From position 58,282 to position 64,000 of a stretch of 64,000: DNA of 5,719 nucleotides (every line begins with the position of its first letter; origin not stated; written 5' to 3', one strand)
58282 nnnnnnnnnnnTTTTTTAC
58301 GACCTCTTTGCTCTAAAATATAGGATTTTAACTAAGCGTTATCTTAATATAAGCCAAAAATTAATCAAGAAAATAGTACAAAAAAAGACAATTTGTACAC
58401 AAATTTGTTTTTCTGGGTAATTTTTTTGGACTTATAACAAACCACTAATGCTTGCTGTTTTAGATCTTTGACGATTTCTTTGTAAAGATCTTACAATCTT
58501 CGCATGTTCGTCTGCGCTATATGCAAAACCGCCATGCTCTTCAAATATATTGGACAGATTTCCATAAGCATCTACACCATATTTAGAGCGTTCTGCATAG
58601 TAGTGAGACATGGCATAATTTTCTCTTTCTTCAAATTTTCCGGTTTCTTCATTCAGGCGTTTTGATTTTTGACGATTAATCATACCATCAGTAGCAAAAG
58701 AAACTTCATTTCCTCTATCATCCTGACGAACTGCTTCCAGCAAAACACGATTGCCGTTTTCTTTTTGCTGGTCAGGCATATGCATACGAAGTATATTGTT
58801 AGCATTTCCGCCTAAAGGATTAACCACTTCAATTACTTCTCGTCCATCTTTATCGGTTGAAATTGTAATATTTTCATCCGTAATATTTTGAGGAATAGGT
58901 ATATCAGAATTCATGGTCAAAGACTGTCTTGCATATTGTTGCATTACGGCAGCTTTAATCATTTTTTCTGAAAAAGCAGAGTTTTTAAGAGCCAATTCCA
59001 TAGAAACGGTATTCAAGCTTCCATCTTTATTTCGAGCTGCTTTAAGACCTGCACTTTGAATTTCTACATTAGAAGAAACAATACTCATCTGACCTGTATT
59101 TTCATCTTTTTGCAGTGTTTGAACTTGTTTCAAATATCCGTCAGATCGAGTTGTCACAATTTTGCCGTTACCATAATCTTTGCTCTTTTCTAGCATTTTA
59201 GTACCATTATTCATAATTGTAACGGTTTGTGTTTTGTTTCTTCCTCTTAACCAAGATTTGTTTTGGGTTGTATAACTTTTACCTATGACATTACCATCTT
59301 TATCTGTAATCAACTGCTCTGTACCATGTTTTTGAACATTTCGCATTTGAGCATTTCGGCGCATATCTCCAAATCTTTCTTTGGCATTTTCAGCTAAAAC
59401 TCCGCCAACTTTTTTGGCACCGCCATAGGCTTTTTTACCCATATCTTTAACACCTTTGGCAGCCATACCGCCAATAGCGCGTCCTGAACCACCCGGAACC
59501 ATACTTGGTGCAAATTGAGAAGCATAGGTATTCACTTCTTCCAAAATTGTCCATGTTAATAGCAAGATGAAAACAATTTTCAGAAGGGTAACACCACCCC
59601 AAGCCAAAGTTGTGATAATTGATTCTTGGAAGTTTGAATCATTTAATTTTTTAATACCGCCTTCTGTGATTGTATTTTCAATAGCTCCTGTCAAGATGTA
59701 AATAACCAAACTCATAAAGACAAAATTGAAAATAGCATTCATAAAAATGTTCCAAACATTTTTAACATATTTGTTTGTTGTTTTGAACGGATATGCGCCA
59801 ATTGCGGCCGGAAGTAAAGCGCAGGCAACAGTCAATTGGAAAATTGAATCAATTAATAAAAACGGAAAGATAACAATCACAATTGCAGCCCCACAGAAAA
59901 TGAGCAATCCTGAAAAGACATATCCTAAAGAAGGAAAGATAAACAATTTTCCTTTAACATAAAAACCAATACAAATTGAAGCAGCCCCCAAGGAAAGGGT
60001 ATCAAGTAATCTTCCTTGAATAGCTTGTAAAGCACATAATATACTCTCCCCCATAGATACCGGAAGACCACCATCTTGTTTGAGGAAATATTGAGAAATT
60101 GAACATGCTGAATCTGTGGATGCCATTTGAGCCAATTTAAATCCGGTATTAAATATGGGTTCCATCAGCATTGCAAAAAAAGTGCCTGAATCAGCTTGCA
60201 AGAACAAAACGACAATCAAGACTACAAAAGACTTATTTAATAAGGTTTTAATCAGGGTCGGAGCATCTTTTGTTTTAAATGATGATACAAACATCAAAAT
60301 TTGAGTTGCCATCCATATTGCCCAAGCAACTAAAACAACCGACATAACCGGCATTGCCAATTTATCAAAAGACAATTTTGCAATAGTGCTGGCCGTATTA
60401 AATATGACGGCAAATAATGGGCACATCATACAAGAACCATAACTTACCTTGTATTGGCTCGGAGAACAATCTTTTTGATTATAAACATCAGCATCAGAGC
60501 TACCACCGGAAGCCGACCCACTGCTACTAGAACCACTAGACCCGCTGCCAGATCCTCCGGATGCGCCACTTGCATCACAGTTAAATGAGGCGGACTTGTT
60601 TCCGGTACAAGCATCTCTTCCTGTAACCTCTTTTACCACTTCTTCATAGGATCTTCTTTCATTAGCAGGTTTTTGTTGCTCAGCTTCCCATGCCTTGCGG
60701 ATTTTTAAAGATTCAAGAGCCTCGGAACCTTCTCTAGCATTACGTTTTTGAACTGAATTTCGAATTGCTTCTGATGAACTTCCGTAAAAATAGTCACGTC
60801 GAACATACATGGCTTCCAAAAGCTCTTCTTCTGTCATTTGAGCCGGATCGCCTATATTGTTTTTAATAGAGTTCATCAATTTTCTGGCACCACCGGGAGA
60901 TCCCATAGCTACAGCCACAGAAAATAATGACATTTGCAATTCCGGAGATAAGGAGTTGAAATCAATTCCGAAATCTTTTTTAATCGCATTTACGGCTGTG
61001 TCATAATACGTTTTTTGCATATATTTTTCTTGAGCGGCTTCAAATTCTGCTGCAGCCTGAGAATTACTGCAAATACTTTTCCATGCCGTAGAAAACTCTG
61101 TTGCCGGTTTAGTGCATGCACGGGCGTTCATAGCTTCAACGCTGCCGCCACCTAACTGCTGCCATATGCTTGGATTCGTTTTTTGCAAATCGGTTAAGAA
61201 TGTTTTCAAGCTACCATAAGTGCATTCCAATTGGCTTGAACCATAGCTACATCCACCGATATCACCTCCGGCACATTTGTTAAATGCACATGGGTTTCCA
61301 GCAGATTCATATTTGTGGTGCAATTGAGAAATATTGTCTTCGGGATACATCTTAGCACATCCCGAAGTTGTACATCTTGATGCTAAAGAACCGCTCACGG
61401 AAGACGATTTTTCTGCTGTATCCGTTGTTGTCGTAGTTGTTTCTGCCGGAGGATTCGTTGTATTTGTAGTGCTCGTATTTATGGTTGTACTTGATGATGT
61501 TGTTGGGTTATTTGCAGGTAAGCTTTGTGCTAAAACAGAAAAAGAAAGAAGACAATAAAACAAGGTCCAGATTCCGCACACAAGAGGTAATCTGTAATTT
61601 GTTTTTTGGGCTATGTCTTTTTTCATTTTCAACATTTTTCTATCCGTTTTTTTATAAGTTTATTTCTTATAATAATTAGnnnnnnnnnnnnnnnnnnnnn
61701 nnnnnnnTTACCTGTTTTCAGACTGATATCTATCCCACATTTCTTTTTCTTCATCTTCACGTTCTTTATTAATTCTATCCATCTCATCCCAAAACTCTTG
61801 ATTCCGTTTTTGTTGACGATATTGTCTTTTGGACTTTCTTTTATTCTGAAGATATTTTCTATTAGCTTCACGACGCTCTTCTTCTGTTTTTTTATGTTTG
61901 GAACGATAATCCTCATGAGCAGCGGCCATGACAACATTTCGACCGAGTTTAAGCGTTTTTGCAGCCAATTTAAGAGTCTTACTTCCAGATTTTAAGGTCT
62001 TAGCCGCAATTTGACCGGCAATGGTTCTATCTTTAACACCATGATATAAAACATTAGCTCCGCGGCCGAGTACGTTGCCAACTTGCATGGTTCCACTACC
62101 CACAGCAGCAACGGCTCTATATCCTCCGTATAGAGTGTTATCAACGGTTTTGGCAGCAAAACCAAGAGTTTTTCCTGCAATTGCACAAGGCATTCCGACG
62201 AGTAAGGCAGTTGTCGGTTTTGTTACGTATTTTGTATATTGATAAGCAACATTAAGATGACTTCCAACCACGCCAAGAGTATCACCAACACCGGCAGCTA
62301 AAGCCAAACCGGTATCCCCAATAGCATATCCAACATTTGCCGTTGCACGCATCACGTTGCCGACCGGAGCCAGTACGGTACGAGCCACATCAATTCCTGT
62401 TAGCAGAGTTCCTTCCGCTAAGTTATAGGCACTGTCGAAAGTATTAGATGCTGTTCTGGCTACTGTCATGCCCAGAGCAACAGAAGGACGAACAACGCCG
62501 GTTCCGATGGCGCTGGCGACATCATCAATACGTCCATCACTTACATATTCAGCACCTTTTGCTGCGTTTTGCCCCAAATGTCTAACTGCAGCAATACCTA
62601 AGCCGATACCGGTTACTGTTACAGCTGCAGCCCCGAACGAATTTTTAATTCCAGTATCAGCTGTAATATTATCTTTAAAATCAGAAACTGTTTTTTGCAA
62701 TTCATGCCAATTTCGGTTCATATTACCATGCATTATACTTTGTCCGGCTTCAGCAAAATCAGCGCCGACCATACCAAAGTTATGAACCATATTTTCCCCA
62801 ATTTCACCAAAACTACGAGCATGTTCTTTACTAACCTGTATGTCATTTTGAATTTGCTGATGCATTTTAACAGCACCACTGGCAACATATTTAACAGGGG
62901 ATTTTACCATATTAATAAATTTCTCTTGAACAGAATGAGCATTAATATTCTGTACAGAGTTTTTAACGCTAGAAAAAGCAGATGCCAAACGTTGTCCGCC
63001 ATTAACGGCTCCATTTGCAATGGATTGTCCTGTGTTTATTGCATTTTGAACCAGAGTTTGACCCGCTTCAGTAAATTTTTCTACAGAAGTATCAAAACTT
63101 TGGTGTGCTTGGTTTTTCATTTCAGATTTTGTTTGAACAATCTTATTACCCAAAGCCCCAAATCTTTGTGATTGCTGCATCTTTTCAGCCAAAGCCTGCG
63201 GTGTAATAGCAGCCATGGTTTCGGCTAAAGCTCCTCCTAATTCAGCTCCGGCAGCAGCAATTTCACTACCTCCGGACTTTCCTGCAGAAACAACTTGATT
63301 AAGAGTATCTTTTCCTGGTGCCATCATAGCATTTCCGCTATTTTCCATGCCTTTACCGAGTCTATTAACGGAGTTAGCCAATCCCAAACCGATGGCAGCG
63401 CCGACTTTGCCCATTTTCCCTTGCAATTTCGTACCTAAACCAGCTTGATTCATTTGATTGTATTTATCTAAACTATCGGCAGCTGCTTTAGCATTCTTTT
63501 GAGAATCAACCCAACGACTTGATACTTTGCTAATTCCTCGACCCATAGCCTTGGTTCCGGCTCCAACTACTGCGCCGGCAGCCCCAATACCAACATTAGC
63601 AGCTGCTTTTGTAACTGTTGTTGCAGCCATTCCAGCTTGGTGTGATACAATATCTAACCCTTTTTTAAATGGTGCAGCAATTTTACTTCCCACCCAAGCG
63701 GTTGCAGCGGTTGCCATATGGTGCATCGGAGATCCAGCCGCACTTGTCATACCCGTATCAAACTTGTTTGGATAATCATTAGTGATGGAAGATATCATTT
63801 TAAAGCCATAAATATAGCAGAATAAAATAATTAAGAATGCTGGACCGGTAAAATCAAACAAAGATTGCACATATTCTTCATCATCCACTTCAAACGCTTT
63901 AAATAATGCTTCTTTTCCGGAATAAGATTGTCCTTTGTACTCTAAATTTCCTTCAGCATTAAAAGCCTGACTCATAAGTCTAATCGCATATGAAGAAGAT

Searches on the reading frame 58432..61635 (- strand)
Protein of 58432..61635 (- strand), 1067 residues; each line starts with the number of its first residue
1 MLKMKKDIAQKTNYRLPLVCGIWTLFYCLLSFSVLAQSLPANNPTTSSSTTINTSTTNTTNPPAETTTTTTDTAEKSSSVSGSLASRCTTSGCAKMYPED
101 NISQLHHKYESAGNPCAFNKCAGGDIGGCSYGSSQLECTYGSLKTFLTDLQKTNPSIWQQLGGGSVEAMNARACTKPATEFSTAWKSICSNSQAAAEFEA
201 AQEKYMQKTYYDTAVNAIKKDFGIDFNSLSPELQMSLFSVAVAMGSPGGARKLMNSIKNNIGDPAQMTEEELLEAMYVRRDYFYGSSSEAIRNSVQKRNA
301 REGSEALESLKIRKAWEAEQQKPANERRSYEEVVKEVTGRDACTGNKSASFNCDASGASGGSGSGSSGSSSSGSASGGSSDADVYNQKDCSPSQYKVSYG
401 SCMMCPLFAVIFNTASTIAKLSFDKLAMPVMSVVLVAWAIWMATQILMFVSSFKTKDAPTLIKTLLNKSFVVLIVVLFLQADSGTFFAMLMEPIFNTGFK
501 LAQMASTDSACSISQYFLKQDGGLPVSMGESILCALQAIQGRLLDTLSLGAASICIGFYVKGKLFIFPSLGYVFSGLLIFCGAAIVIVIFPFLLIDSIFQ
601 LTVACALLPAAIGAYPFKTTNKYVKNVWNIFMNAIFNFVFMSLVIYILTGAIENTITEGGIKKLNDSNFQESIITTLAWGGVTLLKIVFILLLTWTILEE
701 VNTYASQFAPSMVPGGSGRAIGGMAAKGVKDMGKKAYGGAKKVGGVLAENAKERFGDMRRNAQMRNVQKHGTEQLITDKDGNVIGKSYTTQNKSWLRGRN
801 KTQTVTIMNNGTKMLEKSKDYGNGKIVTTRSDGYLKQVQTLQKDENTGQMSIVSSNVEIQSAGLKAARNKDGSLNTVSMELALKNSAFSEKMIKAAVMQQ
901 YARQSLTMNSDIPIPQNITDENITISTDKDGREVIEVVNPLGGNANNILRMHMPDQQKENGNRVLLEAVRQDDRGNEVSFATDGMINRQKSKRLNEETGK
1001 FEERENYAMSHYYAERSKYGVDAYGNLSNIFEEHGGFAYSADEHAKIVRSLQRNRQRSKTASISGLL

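Call 7: search_protein_families(library=pfam, proteins=[window:58432-61635:-], max_evalue=0.01)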
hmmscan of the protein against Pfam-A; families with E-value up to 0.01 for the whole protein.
window:58432-61635:- (1067 aa): 2 families
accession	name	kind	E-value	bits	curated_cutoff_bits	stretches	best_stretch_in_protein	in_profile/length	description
PF21277.2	T6SS_VgrG3-like_C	-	1.3e-23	84.4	27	1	104-302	3-182/183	Type VI secretion system spike protein VgrG3-like, C-terminal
PF01374.23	Glyco_hydro_46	-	0.00036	20.7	27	1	179-278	80-173/210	Glycosyl hydrolase family 46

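Call 10: search_protein_families(library=ncbifam, proteins=[window:58432-61635:-], max_evalue=0.001)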
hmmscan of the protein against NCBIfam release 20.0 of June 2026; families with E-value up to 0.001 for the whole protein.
window:58432-61635:- (1067 aa): 0 families

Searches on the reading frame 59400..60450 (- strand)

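Call 89: search_protein_families(library=pfam, proteins=[window:59400-60450:-], max_evalue=1)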
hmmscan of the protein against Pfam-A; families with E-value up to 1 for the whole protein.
window:59400-60450:- (350 aa): 1 family
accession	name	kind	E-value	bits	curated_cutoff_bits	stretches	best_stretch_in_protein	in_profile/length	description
PF04610.19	TrbL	-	0.24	11.6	25.9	1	89-283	42-204/215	TrbL/VirB6 plasmid conjugal transfer protein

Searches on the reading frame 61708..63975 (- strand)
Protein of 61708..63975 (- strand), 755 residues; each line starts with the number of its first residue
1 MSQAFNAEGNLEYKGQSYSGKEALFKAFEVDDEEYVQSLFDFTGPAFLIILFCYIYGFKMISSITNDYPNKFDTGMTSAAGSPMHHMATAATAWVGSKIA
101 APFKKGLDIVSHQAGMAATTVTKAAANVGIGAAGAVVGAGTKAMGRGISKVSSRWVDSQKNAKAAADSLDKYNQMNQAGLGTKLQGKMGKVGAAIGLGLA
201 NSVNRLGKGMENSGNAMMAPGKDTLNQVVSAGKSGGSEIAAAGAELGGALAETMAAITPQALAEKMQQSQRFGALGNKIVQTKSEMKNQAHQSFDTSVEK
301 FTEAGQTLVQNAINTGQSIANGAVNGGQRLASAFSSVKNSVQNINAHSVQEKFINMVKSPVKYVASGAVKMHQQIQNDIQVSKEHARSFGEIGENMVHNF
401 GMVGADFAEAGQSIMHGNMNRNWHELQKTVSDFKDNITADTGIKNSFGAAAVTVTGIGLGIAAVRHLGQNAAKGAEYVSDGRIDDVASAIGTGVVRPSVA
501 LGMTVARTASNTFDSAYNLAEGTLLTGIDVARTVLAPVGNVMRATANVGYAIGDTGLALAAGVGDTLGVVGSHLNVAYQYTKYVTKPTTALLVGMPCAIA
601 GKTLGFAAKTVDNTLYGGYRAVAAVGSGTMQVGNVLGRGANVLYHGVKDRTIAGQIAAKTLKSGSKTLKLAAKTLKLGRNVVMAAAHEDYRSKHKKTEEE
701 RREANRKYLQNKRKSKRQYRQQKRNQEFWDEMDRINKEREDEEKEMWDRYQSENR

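Call 7: search_protein_families(library=pfam, proteins=[window:61708-63975:-], max_evalue=0.01)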
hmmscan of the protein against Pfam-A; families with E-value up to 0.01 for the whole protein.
window:61708-63975:- (755 aa): 0 families

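Call 10: search_protein_families(library=ncbifam, proteins=[window:61708-63975:-], max_evalue=0.001)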
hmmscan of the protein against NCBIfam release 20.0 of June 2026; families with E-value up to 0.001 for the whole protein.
window:61708-63975:- (755 aa): 0 families

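Call 89: search_protein_families(library=pfam, proteins=[window:61708-63975:-], max_evalue=1)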
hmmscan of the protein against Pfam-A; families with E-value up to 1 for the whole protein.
window:61708-63975:- (755 aa): 1 family
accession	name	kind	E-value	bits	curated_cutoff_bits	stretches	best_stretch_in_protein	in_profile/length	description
PF18834.6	LPD22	-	0.17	12.6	28.6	0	151-184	59-92/97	Large polyvalent protein associated domain 22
